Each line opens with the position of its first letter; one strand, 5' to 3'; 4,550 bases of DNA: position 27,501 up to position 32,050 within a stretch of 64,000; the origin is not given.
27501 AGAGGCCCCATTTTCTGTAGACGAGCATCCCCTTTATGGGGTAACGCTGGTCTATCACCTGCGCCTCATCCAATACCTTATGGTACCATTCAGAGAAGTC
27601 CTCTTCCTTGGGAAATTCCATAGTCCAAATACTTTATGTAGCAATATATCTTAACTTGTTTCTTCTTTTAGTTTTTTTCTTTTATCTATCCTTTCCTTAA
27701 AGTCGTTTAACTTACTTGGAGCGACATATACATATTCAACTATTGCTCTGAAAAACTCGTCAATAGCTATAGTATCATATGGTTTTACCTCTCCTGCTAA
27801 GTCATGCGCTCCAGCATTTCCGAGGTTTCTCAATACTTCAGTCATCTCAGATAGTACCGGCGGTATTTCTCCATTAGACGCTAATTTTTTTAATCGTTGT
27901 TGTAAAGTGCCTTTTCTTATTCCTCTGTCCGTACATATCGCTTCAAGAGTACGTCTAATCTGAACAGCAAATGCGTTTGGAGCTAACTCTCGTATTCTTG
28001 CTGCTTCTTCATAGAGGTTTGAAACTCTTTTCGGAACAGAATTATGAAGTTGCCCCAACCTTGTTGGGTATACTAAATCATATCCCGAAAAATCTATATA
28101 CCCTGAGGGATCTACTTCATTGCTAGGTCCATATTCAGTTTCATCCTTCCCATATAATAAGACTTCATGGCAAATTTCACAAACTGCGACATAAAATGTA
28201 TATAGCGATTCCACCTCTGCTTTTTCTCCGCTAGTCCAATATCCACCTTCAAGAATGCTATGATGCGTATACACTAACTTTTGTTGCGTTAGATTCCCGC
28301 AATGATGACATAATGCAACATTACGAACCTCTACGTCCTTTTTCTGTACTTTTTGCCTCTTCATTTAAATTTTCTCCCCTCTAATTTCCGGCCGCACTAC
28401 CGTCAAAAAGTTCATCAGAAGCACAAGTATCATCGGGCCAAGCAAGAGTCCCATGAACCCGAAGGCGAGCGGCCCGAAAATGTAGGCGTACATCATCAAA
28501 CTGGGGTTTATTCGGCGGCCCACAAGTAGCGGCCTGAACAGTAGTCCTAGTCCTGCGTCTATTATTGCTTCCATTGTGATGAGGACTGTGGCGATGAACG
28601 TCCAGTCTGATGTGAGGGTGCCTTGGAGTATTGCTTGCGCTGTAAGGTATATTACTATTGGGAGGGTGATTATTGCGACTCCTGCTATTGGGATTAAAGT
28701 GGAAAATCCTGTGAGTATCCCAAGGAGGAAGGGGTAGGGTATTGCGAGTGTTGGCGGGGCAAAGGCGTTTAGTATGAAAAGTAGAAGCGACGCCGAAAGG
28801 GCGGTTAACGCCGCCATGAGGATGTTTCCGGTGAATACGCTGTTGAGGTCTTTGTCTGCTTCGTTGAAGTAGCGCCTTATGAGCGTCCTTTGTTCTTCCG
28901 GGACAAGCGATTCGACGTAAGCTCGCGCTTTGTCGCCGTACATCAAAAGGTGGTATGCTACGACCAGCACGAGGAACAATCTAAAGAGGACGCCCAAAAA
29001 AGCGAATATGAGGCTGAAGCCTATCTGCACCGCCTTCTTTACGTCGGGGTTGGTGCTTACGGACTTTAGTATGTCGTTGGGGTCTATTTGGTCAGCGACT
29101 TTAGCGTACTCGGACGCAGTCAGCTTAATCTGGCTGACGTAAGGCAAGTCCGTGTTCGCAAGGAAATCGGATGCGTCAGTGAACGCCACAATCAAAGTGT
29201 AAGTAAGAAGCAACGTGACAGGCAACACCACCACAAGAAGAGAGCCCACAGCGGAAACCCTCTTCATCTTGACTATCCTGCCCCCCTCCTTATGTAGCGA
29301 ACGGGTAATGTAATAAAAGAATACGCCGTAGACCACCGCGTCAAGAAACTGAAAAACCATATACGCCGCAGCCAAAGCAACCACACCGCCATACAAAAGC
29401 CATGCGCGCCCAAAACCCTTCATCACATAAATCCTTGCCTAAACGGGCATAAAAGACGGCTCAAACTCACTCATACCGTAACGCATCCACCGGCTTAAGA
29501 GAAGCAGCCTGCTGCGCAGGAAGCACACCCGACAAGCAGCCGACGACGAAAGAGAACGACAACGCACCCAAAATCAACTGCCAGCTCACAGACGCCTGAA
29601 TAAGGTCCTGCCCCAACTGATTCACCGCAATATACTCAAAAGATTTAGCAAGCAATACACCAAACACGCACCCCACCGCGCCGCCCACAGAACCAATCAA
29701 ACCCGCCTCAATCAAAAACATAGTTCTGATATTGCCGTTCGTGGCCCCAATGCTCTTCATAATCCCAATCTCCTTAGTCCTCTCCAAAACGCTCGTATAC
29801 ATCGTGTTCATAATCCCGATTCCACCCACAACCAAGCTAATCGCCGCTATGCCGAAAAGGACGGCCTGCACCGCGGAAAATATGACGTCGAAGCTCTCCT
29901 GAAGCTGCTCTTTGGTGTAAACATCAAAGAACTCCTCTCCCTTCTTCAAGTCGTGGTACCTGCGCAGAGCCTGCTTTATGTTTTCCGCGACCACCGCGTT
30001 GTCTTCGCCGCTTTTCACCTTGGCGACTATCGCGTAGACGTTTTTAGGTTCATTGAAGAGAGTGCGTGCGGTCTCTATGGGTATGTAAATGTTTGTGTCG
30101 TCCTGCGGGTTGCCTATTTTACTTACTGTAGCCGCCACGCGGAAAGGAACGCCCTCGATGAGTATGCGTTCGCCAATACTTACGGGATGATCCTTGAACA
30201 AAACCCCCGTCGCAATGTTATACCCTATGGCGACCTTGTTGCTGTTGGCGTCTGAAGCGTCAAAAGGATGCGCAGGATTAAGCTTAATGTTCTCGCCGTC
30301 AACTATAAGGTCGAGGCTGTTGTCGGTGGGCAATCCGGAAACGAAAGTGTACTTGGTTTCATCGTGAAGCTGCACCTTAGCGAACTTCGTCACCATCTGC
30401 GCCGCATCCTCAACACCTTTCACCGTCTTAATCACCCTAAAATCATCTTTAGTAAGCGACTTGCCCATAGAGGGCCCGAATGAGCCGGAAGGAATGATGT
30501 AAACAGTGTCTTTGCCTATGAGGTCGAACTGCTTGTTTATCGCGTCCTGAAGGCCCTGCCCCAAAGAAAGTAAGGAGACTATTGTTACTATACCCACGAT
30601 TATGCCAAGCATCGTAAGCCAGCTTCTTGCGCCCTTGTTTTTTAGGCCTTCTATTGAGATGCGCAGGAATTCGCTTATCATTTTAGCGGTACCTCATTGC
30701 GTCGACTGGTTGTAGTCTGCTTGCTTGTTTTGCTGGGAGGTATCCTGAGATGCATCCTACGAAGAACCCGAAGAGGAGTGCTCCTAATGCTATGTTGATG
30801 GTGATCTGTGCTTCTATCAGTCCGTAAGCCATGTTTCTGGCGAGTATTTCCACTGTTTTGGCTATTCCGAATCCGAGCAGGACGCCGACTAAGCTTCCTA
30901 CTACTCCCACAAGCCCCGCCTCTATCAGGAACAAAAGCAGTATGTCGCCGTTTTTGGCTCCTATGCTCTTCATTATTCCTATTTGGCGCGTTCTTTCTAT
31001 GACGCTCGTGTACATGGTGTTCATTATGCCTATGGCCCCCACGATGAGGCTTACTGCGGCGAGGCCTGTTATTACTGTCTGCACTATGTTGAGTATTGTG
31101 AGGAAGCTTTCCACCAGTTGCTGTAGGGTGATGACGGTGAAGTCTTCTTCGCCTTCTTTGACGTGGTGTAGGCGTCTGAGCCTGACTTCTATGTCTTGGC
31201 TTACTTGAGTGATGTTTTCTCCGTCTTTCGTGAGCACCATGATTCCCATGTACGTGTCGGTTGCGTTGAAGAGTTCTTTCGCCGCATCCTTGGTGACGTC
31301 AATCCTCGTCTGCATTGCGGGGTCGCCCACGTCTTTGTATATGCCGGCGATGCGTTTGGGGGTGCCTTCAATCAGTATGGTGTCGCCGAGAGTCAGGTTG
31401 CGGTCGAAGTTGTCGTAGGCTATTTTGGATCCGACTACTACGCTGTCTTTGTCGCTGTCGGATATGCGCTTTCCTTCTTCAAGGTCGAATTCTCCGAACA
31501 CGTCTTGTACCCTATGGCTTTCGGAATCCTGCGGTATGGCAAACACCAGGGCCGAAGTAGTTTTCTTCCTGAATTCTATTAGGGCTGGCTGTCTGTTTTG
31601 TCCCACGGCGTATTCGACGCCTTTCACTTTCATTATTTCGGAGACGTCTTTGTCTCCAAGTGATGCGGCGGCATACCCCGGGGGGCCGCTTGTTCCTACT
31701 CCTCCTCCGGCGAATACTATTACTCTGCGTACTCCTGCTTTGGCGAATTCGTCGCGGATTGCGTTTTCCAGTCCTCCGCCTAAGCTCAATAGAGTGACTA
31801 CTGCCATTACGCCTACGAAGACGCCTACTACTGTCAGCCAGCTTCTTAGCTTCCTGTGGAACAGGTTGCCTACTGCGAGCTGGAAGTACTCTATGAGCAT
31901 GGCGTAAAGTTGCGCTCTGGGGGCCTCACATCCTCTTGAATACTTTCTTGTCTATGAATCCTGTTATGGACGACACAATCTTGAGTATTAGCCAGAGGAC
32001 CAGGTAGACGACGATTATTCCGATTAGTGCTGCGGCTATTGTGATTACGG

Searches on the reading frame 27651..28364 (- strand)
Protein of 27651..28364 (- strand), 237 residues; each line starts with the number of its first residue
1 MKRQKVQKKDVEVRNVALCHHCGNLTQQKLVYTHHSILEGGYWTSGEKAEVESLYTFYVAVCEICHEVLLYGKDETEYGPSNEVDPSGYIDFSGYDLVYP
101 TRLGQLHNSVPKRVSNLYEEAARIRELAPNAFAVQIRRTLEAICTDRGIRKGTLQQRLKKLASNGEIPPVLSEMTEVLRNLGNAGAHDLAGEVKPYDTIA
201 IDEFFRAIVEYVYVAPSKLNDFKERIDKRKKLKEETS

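Call 8: search_protein_families(library=pfam, proteins=[window:27651-28364:-])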
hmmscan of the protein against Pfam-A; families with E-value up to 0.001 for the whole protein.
window:27651-28364:- (237 aa): 1 family
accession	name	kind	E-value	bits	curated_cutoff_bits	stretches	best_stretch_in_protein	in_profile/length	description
PF13643.11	DUF4145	-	7.1e-19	68.1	23.1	1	120-205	2-87/88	Domain of unknown function (DUF4145)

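Call 9: search_protein_families(library=ncbifam, proteins=[window:27651-28364:-])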
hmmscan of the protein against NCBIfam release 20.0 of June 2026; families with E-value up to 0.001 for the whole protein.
window:27651-28364:- (237 aa): 0 families

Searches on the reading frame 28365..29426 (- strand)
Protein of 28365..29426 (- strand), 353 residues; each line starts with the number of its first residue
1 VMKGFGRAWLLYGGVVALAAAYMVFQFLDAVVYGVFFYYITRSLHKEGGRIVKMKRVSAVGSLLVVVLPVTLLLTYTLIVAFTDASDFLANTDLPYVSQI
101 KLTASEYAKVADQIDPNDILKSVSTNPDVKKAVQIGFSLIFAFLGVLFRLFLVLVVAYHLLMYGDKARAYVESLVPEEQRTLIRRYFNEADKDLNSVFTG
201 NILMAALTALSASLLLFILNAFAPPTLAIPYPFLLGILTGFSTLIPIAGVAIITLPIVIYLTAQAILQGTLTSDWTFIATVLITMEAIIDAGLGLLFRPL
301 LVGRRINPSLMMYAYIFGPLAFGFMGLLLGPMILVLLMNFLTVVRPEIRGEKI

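Call 68: search_protein_families(library=pfam, proteins=[window:28365-29426:-], max_evalue=0.00001)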
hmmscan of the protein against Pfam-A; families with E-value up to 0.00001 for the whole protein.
window:28365-29426:- (353 aa): 1 family
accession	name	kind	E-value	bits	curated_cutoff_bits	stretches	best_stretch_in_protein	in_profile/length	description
PF01594.21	AI-2E_transport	-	8.7e-29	101.2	34.3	1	9-344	2-326/327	AI-2E family transporter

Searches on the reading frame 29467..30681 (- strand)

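Call 68: search_protein_families(library=pfam, proteins=[window:29467-30681:-], max_evalue=0.00001)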
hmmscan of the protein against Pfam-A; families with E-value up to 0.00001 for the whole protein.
window:29467-30681:- (404 aa): 2 families
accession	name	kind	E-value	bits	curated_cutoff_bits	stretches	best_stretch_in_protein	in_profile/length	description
PF12704.14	MacB_PCD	-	4.8e-30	105.8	27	1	20-237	1-206/207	MacB-like periplasmic core domain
PF02687.27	FtsX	-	2.7e-22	79.5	25.5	1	278-396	3-119/120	FtsX-like permease C-terminal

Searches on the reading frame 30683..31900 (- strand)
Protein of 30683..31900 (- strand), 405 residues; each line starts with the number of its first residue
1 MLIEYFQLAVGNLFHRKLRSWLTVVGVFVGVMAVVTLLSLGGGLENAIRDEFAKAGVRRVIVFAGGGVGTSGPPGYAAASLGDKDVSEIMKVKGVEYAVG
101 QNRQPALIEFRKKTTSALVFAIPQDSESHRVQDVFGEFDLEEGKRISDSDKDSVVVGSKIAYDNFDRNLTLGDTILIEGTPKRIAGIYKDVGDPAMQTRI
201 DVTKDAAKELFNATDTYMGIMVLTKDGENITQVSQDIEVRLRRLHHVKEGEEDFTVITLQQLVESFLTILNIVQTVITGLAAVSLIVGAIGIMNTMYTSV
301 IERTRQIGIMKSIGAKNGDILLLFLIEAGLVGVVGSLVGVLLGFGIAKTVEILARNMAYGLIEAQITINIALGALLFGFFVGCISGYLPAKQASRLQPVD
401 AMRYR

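Call 50: search_protein_families(library=pfam, proteins=[window:30683-31900:-], max_evalue=0.00001)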
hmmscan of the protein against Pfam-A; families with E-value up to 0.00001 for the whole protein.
window:30683-31900:- (405 aa): 2 families
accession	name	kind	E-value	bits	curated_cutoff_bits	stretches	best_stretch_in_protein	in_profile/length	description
PF12704.14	MacB_PCD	-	3e-23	83.6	27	1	20-238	1-205/207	MacB-like periplasmic core domain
PF02687.27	FtsX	-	7.3e-20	71.6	25.5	1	280-398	3-120/120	FtsX-like permease C-terminal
